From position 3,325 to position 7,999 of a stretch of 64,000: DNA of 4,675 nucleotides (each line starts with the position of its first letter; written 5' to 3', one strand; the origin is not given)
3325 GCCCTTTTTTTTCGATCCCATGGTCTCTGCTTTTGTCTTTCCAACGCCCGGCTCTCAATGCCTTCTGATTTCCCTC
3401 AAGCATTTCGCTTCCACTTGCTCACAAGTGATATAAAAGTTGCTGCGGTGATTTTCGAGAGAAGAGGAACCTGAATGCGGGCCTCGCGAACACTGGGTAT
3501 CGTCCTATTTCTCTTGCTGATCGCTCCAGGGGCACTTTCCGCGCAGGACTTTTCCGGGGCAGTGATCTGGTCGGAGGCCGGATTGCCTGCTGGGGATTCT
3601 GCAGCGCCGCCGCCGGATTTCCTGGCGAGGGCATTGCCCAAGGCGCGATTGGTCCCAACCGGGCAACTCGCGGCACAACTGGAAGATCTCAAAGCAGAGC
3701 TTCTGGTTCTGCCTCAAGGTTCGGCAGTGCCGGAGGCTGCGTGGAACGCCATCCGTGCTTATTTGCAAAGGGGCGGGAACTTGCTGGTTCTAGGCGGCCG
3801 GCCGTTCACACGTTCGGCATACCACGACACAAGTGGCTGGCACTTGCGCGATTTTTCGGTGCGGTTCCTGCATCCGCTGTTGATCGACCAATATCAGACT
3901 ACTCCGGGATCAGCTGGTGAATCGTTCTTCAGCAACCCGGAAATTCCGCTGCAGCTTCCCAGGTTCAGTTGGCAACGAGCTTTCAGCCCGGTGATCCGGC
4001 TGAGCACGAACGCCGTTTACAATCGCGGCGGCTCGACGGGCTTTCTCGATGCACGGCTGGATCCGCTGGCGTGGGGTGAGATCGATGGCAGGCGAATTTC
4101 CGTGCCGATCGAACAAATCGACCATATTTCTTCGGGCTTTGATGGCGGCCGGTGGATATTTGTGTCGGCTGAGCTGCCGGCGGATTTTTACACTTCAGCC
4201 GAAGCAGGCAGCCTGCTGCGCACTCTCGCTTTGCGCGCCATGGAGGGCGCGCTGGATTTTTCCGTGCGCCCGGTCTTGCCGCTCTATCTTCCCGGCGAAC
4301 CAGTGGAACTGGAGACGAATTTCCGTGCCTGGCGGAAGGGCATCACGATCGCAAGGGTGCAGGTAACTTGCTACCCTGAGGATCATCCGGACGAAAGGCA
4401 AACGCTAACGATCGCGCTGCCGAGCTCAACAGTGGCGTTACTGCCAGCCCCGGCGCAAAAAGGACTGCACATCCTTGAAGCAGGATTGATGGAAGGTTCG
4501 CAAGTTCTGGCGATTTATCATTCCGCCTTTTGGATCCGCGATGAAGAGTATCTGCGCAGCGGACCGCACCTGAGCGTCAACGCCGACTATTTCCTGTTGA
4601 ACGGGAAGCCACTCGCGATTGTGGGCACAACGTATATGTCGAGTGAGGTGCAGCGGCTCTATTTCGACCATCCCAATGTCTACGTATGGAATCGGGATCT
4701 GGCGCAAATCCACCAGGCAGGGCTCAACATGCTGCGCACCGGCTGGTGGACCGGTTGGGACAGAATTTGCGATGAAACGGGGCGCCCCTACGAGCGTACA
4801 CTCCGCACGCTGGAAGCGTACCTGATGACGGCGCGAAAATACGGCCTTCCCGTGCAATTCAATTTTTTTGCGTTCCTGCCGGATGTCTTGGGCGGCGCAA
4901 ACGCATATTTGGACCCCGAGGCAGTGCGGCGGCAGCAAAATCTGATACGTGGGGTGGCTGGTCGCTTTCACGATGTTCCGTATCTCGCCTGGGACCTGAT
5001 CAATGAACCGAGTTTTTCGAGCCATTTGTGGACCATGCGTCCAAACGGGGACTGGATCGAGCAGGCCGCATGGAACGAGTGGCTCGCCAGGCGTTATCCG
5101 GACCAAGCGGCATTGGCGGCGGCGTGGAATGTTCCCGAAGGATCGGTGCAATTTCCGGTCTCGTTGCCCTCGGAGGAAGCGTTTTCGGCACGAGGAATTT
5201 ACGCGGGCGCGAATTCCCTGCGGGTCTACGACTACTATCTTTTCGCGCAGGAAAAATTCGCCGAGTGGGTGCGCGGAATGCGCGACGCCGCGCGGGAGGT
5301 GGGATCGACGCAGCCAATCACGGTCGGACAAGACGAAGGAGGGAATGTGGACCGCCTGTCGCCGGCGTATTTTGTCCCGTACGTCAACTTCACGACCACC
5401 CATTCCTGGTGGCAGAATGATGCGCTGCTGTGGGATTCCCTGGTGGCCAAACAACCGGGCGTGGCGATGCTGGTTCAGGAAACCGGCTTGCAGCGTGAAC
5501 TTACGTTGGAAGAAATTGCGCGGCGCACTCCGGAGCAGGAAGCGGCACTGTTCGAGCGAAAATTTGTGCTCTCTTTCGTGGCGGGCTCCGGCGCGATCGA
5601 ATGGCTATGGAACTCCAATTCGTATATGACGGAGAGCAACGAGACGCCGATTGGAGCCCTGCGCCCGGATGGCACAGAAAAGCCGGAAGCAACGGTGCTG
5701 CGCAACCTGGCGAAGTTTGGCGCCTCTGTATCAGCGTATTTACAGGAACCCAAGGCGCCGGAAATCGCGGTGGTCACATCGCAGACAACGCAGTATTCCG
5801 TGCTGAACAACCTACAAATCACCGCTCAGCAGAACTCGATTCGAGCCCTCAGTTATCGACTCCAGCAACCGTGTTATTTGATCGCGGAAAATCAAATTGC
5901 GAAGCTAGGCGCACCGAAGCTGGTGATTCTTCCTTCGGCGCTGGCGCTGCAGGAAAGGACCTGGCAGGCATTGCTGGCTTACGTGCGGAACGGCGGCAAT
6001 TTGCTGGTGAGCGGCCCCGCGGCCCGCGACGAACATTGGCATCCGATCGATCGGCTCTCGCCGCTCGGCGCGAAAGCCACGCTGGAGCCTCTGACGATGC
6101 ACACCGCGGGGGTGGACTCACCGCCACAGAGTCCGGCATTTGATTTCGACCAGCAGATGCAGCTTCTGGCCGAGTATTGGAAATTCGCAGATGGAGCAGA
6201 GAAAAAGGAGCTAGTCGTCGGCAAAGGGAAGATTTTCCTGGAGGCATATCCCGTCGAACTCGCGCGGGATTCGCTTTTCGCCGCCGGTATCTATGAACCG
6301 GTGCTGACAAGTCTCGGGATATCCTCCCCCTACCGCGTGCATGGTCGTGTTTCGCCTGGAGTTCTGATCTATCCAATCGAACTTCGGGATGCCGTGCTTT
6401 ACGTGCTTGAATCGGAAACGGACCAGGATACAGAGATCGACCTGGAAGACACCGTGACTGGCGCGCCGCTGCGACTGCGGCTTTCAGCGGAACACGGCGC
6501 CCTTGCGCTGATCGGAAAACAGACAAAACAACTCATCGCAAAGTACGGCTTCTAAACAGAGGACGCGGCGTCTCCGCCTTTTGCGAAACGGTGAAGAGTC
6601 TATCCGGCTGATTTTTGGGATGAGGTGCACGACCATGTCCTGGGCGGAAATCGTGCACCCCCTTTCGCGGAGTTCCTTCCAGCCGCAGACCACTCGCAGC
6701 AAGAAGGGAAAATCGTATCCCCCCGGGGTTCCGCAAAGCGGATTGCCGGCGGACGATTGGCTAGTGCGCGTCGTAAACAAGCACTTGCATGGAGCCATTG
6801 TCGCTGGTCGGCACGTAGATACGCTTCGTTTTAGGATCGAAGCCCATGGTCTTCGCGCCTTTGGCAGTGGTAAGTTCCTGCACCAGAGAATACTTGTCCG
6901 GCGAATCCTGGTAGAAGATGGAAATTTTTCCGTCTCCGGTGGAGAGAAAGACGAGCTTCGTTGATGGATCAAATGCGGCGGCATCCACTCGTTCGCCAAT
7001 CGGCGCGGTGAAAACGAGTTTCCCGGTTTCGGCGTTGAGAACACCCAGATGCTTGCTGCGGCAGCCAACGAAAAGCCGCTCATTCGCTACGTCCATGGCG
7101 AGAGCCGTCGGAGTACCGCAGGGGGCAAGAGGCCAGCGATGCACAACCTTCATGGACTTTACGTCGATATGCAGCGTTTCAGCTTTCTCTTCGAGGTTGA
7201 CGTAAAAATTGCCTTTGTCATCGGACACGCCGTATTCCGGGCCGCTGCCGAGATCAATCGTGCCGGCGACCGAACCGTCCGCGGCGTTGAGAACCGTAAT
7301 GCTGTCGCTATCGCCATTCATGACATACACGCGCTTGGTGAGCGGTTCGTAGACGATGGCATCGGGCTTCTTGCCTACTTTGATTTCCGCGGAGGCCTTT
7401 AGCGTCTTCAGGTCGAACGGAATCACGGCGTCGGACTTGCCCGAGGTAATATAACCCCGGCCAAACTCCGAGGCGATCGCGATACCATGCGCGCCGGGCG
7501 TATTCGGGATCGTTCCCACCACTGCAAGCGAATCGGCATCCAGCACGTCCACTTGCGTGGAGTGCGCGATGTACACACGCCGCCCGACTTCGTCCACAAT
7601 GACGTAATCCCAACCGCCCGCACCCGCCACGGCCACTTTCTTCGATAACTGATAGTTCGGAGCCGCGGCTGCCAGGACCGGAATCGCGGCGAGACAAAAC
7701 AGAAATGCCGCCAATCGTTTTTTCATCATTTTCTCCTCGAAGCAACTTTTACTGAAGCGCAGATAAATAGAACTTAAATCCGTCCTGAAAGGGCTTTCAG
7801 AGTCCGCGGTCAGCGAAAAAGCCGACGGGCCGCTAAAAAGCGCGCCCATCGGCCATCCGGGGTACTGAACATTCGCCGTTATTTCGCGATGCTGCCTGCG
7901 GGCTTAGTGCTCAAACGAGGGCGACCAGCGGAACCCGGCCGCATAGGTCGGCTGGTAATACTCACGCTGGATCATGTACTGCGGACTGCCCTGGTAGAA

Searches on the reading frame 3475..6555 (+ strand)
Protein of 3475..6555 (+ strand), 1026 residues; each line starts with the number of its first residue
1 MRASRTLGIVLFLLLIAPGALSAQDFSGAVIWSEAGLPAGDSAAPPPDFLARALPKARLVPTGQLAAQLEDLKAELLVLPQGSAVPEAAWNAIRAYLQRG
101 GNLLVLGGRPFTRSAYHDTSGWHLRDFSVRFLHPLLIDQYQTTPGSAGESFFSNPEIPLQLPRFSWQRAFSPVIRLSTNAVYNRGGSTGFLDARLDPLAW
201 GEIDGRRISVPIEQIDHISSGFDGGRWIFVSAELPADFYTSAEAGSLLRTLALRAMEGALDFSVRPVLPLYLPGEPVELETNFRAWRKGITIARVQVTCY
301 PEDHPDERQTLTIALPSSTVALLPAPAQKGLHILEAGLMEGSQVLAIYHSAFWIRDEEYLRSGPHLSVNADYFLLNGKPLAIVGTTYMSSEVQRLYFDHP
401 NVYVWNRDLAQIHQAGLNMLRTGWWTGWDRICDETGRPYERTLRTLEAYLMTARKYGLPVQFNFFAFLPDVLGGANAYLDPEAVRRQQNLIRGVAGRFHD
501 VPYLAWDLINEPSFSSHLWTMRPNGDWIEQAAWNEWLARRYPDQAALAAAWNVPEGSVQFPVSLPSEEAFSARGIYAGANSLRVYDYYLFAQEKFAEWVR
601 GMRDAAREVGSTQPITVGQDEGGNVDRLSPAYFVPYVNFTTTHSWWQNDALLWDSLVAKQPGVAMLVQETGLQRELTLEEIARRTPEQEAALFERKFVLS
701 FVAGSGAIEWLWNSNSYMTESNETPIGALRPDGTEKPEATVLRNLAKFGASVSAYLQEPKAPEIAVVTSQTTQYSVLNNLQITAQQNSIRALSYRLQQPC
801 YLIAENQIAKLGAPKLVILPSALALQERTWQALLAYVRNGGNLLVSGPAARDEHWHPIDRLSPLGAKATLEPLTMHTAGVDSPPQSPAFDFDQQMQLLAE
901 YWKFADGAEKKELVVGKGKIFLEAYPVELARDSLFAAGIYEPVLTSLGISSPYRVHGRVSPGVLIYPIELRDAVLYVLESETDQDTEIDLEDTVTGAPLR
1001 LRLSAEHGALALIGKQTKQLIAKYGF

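Call 37: search_protein_families(library=pfam, proteins=[window:3475-6555:+], max_evalue=0.00001)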
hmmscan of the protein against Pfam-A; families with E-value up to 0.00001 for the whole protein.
window:3475-6555:+ (1026 aa): 1 family
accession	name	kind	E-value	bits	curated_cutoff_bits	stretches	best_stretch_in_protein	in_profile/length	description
PF14258.12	DUF4350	-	7.9e-07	30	30.4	0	816-885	42-99/181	Domain of unknown function (DUF4350)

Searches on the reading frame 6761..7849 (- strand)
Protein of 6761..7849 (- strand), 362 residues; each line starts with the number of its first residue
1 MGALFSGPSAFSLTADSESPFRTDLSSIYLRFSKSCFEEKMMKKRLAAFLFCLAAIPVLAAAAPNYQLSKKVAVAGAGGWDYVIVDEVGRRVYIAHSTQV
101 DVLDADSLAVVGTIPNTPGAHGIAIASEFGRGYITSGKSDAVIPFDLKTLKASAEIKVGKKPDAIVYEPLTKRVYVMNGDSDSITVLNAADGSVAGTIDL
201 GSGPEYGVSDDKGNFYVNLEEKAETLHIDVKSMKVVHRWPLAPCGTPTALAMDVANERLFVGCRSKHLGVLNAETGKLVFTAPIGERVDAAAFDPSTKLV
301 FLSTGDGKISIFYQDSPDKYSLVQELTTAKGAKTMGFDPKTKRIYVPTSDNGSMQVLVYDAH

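Call 37: search_protein_families(library=pfam, proteins=[window:6761-7849:-], max_evalue=0.00001)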
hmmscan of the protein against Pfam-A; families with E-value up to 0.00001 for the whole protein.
window:6761-7849:- (362 aa): 3 families
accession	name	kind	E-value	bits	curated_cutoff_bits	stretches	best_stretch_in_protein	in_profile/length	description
PF23414.1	Beta-prop_EML_2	-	2.5e-08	34.1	90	0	249-351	3-103/266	Echinoderm microtubule-associated protein second beta-propeller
PF25174.1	Beta-prop_THOC3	-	1.6e-06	27.8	305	0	248-350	92-192/272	THOC3 beta-propeller domain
PF13570.13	Beta-prop_ACSF4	-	3.1e-06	27.2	133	0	246-351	8-113/329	Beta-alanine-activating enzyme, beta-propeller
